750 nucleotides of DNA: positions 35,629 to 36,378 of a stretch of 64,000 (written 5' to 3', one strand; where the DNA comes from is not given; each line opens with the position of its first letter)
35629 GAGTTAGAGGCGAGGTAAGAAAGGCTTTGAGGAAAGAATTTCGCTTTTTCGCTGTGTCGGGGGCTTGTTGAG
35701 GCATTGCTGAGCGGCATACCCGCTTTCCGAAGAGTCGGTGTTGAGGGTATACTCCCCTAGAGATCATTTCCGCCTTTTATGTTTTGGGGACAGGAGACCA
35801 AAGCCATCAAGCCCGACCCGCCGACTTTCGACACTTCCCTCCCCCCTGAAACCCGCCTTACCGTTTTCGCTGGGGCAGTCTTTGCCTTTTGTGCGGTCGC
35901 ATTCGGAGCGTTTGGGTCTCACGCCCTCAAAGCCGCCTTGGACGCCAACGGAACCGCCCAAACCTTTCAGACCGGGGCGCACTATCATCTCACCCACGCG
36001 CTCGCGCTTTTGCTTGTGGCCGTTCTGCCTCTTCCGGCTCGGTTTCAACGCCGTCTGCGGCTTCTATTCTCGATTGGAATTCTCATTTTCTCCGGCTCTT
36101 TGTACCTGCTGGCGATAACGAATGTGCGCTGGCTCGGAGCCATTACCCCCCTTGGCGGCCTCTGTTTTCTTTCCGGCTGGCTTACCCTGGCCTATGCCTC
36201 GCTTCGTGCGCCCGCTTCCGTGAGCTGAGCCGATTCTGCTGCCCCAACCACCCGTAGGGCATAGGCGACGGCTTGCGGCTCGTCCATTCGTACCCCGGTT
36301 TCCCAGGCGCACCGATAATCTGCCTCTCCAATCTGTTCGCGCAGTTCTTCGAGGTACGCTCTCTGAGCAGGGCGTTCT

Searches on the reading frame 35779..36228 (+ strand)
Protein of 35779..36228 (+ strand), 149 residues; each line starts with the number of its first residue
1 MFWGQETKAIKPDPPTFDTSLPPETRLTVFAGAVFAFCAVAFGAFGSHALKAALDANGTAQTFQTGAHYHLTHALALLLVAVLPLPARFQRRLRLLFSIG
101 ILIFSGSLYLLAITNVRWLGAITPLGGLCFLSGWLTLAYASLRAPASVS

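Call 57: search_protein_families(library=pfam, proteins=[window:35779-36228:+], max_evalue=0.00001)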
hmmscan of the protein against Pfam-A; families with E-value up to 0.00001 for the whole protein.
window:35779-36228:+ (149 aa): 1 family
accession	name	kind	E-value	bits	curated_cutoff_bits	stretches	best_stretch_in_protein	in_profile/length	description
PF04241.20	DUF423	-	2.4e-26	92.2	25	1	42-127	1-86/86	Protein of unknown function (DUF423)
